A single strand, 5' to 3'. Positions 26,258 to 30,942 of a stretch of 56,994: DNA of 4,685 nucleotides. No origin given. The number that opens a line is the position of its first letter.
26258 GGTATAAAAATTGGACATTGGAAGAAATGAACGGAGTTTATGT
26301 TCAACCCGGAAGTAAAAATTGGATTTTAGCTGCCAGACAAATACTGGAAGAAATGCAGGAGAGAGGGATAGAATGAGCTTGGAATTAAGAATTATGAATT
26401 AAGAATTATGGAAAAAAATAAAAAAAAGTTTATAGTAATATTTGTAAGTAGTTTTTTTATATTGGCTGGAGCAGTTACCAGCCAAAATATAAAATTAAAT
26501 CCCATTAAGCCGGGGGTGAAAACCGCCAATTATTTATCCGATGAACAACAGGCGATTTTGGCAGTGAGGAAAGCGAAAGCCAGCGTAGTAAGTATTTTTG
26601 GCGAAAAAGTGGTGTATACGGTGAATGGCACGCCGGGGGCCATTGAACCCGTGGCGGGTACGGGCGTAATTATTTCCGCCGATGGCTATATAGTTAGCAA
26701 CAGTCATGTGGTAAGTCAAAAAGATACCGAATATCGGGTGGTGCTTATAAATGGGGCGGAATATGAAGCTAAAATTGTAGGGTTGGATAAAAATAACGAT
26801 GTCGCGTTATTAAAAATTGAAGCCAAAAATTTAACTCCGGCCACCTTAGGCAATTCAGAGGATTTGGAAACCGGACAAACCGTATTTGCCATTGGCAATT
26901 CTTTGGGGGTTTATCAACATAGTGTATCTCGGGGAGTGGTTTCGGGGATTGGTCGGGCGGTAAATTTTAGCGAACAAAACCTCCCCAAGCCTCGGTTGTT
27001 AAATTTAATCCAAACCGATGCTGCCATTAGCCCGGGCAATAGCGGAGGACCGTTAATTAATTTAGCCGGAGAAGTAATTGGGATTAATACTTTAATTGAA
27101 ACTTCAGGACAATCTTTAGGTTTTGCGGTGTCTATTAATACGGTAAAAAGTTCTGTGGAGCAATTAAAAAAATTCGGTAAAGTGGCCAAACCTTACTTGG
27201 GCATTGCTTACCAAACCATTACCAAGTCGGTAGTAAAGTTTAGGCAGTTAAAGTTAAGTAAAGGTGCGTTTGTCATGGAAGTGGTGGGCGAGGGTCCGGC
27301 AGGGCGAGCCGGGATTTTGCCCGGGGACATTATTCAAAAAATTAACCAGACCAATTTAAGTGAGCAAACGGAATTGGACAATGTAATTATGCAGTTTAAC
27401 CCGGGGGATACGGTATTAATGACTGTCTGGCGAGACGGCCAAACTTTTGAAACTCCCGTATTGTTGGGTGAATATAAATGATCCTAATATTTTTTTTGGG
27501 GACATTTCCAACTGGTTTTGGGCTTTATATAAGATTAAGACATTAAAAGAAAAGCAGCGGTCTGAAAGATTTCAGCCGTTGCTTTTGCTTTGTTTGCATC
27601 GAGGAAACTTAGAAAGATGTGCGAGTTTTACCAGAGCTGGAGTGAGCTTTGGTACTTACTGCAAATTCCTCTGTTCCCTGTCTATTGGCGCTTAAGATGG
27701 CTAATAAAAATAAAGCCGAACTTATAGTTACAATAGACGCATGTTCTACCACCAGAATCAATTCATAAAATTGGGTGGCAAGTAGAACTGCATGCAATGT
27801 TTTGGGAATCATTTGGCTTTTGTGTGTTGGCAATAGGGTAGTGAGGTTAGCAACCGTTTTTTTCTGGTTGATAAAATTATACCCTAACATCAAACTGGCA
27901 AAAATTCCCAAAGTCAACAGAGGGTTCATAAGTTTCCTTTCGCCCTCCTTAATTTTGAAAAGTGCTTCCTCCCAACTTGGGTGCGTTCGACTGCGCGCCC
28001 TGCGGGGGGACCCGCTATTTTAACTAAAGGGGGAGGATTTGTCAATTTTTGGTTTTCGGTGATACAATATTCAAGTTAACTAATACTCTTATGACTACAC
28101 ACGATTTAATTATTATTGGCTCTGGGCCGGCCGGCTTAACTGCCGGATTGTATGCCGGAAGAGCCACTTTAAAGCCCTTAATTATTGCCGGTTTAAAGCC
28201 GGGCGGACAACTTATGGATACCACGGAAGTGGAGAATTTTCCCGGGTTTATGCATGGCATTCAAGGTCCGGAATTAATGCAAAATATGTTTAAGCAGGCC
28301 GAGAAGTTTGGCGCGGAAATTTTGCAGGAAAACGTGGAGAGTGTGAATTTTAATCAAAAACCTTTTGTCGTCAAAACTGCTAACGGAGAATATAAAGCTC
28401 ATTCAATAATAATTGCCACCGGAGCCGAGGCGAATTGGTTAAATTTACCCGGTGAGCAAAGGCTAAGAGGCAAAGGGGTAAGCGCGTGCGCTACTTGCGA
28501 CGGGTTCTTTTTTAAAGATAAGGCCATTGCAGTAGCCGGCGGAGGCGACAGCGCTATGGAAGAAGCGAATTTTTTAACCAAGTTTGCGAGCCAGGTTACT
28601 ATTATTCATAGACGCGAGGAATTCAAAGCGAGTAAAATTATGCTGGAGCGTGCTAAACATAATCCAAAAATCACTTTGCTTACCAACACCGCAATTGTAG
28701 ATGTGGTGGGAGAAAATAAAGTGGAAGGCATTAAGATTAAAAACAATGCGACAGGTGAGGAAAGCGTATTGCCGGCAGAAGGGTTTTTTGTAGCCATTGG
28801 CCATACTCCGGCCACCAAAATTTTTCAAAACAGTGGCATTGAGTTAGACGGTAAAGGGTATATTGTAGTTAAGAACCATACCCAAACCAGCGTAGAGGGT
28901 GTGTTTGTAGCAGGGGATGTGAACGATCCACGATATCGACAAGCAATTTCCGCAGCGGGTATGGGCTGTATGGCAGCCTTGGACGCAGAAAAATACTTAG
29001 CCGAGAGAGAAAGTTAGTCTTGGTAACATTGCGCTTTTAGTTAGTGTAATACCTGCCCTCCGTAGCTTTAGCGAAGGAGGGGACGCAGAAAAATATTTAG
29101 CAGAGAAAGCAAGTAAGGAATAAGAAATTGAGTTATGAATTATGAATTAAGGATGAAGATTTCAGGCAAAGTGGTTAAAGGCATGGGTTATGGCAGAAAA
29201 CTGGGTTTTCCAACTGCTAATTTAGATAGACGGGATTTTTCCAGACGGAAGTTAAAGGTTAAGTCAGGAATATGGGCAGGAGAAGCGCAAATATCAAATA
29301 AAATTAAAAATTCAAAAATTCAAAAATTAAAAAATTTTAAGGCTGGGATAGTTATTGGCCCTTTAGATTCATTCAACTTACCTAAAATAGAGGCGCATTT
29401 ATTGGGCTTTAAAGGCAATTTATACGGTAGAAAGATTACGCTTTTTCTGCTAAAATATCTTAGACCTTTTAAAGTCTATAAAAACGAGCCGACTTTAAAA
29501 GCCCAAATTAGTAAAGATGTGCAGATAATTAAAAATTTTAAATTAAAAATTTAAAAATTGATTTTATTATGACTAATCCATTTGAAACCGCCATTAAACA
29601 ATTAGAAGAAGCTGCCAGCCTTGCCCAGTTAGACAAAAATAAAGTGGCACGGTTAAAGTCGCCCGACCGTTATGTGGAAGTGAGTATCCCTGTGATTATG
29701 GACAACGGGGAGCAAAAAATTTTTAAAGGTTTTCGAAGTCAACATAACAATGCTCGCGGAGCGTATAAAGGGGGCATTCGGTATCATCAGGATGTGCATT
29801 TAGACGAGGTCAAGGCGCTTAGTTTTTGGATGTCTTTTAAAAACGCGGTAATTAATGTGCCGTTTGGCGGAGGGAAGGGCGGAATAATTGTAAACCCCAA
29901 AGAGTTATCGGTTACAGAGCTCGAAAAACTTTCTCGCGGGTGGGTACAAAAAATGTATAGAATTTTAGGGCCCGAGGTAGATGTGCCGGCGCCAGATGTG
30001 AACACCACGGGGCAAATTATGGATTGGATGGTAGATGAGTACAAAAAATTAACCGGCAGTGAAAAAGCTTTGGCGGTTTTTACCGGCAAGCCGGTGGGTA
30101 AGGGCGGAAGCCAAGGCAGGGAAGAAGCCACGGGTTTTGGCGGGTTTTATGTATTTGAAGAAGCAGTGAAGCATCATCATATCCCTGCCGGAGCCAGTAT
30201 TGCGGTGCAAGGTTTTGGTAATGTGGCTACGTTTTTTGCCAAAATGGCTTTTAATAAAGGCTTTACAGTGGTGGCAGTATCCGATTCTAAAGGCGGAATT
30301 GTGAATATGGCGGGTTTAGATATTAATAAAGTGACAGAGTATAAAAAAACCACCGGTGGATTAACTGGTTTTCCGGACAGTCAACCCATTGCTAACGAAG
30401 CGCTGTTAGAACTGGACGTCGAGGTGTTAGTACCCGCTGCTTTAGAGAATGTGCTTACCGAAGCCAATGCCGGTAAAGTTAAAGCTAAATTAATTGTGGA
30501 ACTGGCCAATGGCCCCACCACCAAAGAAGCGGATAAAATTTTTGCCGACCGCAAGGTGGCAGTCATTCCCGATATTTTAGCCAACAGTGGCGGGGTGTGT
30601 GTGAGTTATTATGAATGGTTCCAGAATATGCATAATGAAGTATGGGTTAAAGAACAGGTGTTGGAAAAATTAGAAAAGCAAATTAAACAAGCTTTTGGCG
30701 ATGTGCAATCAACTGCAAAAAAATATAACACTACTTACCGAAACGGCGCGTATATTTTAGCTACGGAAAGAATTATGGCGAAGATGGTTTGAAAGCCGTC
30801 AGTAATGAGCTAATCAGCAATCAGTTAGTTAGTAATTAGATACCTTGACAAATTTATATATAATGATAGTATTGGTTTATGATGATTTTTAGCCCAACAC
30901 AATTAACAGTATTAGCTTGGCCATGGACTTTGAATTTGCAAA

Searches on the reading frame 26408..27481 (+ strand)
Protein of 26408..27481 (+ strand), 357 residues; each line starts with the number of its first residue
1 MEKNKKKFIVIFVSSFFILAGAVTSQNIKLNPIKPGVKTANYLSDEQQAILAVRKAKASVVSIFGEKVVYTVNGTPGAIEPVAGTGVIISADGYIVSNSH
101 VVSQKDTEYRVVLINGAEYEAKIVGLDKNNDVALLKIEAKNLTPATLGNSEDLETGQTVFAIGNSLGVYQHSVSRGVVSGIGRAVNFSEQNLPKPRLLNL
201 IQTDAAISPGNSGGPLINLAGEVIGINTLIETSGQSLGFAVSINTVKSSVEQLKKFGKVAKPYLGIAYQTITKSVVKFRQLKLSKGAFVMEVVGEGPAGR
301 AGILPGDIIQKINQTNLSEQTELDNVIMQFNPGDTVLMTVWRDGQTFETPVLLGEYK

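Call 31: search_protein_families(library=pfam, proteins=[window:26408-27481:+], max_evalue=0.001)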
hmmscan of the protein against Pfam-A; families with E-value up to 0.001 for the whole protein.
window:26408-27481:+ (357 aa): 5 families
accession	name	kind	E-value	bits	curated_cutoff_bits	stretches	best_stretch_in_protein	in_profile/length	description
PF13365.12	Trypsin_2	-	2.5e-35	122.7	27.6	1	84-226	1-144/144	Trypsin-like peptidase domain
PF00089.32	Trypsin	-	7.3e-18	65.6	20.6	1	84-247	27-217/220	Trypsin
PF13180.12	PDZ_2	-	1.7e-13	51.1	27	1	263-349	2-76/80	PDZ domain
PF00595.29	PDZ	-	3e-09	37.6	23.2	1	275-340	23-80/81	PDZ domain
PF17820.7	PDZ_6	-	1.6e-06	28.2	27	1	289-342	2-54/54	PDZ domain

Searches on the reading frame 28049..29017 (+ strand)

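Call 31: search_protein_families(library=pfam, proteins=[window:28049-29017:+], max_evalue=0.001)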
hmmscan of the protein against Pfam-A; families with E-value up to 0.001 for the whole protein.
window:28049-29017:+ (322 aa): 10 families
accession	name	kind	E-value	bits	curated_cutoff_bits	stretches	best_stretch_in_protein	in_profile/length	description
PF07992.20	Pyr_redox_2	-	1.1e-54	186.3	26.1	1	19-306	2-291/291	Pyridine nucleotide-disulphide oxidoreductase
PF13738.12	Pyr_redox_3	-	8.7e-28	97.9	30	1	92-289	100-305/305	Pyridine nucleotide-disulphide oxidoreductase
PF00070.33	Pyr_redox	-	5.7e-16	59.3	22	1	160-231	2-80/82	Pyridine nucleotide-disulphide oxidoreductase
PF01266.30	DAO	-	3.4e-07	30.5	27.9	1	72-131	147-209/353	FAD dependent oxidoreductase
PF01134.28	GIDA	-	7.4e-07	29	22.1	0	90-126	112-150/391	Glucose inhibited division protein A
PF12831.13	FAD_oxidored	-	5.7e-06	26.3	27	0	19-47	1-29/416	FAD dependent oxidoreductase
PF03486.20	HI0933_like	-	4.2e-05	23.6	50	0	75-127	110-165/244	HI0933-like protein Rossmann domain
PF01946.23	Thi4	-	4.8e-05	23.1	26.2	0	16-53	16-55/235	Thi4 family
PF13434.12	Lys_Orn_oxgnase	-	0.00011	22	21.3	0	94-194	116-227/339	L-lysine 6-monooxygenase/L-ornithine 5-monooxygenase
PF00890.30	FAD_binding_2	-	0.00035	20.3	20.4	0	19-51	1-33/414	FAD binding domain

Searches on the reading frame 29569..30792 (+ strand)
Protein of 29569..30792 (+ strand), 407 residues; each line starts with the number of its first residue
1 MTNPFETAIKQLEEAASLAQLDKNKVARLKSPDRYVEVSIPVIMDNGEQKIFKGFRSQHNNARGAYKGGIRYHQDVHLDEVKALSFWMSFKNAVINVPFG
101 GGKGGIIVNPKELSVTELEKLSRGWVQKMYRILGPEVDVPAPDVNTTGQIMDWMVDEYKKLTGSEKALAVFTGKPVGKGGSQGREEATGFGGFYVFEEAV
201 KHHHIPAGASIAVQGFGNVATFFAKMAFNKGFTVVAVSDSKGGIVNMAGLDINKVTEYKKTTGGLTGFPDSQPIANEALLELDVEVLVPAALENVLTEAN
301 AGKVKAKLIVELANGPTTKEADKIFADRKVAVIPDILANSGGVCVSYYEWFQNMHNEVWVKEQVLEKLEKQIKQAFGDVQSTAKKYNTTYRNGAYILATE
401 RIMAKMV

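Call 31: search_protein_families(library=pfam, proteins=[window:29569-30792:+], max_evalue=0.001)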
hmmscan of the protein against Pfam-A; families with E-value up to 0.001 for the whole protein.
window:29569-30792:+ (407 aa): 3 families
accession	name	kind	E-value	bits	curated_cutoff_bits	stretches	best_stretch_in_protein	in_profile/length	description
PF00208.27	ELFV_dehydrog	-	9.9e-74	248.5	23.4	1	179-406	1-237/241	Glutamate/Leucine/Phenylalanine/Valine dehydrogenase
PF02812.23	ELFV_dehydrog_N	-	1.3e-54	183.8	25.3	1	32-160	1-129/129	Glu/Leu/Phe/Val dehydrogenase, dimerisation domain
PF05088.18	Bac_GDH_CD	-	0.00034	19.7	22.8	0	299-354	397-452/497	Bacterial NAD-glutamate dehydrogenase, catalytic domain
